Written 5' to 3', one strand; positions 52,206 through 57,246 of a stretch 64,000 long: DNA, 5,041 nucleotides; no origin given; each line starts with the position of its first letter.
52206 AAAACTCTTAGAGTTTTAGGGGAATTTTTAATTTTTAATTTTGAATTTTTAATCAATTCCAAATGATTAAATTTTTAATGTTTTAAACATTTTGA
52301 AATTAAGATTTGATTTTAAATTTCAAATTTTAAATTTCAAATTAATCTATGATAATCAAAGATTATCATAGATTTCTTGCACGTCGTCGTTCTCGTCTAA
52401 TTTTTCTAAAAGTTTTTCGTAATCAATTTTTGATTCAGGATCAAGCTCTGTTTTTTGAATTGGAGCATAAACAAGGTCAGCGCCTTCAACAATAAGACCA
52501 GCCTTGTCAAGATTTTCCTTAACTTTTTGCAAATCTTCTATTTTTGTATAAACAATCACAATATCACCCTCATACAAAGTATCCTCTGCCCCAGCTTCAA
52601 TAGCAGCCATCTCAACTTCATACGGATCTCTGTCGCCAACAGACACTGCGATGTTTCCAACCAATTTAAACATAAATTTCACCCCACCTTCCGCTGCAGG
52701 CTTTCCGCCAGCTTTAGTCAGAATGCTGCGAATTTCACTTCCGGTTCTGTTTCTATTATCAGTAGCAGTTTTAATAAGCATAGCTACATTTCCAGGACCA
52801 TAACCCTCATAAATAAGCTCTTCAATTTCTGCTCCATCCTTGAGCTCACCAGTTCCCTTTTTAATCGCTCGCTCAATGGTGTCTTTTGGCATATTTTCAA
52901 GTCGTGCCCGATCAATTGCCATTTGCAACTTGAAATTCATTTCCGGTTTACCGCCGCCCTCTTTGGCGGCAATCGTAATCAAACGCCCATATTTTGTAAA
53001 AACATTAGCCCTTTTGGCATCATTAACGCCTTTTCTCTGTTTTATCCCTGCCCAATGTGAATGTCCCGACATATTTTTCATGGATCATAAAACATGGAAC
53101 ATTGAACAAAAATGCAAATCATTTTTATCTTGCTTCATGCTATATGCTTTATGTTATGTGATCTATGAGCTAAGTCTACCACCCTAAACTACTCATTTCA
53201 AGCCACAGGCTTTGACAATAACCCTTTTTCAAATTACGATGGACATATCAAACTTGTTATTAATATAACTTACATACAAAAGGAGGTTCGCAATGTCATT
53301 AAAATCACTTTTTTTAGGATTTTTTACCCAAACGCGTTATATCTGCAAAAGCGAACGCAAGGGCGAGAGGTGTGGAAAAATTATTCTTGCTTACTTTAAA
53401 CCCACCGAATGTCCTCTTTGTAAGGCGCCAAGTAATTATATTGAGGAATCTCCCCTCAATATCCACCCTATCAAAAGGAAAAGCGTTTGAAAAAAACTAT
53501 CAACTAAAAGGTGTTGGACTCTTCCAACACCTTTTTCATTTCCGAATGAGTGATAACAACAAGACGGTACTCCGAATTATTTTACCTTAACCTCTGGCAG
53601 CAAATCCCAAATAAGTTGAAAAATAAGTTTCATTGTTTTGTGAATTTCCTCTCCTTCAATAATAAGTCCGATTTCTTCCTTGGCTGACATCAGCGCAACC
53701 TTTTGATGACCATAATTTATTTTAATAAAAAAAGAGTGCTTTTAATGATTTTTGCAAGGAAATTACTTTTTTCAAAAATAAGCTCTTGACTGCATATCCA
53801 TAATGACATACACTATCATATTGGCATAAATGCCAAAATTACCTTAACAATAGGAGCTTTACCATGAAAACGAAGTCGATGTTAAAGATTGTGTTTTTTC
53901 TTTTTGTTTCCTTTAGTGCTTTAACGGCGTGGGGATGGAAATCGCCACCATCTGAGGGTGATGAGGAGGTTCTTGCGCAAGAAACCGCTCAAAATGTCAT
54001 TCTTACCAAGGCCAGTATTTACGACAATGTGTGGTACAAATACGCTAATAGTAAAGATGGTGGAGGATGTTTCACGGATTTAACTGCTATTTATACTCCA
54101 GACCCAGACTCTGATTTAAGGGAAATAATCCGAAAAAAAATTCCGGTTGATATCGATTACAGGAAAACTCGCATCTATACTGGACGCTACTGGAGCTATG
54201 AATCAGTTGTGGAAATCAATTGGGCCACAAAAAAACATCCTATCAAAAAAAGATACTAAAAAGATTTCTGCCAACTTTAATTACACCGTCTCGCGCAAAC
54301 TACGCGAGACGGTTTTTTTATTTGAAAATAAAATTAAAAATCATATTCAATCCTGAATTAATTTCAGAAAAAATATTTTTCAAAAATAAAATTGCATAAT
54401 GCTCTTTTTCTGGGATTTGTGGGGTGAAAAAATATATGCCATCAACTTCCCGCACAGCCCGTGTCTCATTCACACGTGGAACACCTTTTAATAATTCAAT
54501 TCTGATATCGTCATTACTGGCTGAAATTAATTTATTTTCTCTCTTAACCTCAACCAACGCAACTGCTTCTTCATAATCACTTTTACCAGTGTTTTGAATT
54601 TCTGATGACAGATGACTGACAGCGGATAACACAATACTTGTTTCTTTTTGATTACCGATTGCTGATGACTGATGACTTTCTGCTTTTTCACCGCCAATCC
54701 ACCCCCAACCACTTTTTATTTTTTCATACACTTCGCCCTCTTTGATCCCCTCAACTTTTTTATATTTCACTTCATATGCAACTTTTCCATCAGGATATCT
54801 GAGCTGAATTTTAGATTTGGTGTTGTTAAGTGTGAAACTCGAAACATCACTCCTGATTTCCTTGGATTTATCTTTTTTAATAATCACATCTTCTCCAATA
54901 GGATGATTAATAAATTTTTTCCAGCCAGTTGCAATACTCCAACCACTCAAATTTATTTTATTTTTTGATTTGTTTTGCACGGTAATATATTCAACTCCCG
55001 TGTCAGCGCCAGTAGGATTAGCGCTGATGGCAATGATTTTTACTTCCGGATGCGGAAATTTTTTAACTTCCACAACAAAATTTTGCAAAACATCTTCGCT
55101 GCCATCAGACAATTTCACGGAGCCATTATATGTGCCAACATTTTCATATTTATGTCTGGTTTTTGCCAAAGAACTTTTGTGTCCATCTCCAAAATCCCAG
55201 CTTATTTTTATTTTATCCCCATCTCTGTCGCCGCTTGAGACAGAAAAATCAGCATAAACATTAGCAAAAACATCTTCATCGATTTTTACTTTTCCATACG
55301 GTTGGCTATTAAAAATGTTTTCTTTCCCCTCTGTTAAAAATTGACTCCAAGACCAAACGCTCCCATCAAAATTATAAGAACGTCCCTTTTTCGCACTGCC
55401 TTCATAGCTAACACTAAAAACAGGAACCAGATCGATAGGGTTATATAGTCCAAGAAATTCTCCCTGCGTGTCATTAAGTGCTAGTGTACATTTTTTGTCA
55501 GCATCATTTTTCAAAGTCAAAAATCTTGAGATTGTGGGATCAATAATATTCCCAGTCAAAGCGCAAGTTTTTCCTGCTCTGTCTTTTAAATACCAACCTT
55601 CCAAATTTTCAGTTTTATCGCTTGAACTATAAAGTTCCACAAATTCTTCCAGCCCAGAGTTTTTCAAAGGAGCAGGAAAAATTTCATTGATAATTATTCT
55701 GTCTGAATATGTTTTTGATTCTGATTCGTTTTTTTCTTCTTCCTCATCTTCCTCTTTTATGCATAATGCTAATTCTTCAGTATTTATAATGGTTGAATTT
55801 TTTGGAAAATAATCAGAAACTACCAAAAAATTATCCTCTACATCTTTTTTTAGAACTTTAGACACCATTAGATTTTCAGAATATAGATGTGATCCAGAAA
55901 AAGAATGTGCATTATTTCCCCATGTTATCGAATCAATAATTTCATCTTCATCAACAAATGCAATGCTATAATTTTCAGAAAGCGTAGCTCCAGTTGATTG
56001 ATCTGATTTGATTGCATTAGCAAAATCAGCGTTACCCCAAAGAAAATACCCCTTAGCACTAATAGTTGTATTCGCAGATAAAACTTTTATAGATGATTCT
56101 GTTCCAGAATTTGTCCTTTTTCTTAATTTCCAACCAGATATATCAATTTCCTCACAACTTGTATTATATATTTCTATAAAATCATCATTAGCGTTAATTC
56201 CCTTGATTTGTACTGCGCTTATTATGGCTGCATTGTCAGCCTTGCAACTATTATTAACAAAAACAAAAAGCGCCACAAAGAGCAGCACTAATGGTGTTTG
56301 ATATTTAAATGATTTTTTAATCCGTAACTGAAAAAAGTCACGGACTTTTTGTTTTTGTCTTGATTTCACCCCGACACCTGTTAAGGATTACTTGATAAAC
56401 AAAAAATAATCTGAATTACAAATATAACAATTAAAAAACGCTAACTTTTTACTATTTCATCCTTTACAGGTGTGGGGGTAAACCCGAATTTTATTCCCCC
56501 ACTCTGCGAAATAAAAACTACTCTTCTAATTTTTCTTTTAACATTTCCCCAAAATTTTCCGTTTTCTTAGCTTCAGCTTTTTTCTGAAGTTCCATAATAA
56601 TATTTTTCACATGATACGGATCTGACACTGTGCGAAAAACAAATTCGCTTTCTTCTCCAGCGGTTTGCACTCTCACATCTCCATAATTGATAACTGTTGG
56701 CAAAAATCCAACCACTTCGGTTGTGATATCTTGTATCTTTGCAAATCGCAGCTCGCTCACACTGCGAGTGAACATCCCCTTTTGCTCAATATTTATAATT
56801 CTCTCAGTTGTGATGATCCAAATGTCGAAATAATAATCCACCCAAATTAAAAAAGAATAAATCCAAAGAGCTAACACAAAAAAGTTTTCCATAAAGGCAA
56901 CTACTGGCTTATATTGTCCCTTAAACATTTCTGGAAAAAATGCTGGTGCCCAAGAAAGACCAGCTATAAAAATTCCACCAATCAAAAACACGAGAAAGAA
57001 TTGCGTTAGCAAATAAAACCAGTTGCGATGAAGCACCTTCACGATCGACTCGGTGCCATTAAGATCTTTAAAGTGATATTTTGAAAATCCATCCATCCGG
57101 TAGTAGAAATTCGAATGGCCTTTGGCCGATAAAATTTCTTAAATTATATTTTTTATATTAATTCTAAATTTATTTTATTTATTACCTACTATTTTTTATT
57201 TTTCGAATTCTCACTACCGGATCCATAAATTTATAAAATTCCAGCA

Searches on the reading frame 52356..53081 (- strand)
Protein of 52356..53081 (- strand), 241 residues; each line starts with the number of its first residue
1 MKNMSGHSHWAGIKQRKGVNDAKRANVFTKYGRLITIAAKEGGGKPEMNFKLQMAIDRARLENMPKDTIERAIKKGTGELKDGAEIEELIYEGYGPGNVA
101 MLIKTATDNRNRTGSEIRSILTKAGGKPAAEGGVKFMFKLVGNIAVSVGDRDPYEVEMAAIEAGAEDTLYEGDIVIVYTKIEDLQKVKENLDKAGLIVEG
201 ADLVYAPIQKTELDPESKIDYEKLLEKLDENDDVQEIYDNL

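Call 20: search_protein_families(library=pfam, proteins=[window:52356-53081:-], max_evalue=0.001)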
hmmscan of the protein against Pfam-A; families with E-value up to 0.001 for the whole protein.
window:52356-53081:- (241 aa): 3 families
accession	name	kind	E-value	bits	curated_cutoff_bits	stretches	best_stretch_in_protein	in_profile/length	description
PF01709.26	Transcrip_reg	-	1.2e-46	158.9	27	1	87-241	2-160/160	TACO1/YebC second and third domain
PF20772.2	TACO1_YebC_N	-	1.8e-30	105.6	36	1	8-79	1-73/73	TACO1/YebC protein N-terminal domain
PF02080.26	TrkA_C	-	0.00075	19.8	27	0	162-191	41-70/71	TrkA-C domain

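Call 54: find_related_loci(query=window:52359-53072:-, collection=metagenome_contigs, flank=10000)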
Query window:52359-53072:- (238 aa) in metagenome_contigs; peptide patterns used: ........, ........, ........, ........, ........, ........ (x = any residue, [..] = any of these).
599 stretches matched a pattern (row limit reached: there are more); 488 encode a relative of the query (tblastn E <= 1e-3); the best 80 are kept; 80 distinct loci.
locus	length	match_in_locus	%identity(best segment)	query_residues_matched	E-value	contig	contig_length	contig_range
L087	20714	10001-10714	91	1-238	1e-146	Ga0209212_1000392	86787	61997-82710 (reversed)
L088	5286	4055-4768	91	1-238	6e-148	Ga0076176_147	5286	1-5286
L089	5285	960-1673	82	1-238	1e-130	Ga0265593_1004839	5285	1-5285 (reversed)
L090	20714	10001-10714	81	1-238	2e-129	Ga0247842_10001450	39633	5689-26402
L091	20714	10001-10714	68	1-238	5e-107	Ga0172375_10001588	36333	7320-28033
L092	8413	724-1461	67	1-238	1e-106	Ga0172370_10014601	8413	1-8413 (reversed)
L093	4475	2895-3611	68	1-238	7e-105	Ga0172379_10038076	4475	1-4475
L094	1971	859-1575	70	1-238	4e-109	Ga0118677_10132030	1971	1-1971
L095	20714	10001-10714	65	1-238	9e-102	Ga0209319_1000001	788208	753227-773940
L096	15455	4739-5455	65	1-238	2e-101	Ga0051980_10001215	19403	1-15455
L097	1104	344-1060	63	1-238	6e-109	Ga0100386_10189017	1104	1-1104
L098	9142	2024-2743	63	1-238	8e-99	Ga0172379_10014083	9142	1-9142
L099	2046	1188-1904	67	1-238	8e-103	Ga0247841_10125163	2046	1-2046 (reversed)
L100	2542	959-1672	58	1-238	5e-96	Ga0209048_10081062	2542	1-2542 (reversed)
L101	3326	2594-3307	61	1-238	7e-94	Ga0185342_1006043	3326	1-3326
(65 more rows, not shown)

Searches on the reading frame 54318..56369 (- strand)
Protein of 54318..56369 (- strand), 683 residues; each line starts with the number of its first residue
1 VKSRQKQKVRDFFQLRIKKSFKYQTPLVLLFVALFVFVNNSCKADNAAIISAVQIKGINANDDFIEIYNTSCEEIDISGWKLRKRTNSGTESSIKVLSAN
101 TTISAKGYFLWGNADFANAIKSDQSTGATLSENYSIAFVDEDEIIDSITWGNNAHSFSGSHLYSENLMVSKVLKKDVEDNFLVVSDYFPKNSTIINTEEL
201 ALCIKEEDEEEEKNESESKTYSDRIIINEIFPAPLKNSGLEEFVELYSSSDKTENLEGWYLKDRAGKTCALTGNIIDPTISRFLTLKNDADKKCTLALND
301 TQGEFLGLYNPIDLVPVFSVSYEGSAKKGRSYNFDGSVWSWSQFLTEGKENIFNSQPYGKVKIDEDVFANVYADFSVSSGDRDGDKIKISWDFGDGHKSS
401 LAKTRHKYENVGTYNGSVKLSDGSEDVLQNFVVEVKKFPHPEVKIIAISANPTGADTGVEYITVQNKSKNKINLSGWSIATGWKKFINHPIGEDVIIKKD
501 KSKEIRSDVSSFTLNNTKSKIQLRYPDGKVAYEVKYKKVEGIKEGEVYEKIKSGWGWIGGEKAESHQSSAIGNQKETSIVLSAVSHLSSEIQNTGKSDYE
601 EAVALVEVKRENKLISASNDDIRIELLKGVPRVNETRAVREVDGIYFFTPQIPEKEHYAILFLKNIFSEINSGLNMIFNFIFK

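Call 20: search_protein_families(library=pfam, proteins=[window:54318-56369:-], max_evalue=0.001)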
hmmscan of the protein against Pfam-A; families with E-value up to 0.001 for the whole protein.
window:54318-56369:- (683 aa): 3 families
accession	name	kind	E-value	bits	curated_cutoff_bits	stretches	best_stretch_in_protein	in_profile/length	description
PF00932.25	LTD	-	2.1e-30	105.7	34.3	3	49-151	9-108/109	Lamin Tail Domain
PF18911.6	PKD_4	-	3.5e-10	40.2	27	1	354-425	1-73/85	PKD domain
PF00801.26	PKD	-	1.9e-07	31.4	23.5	1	373-434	17-79/80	PKD domain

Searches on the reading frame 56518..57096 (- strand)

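Call 20: search_protein_families(library=pfam, proteins=[window:56518-57096:-], max_evalue=0.001)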
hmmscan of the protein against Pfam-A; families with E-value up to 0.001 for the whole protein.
window:56518-57096:- (192 aa): 1 family
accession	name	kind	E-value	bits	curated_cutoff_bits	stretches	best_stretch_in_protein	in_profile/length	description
PF03703.20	bPH_2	-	2.1e-08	34.8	22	1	93-167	5-78/78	Bacterial PH domain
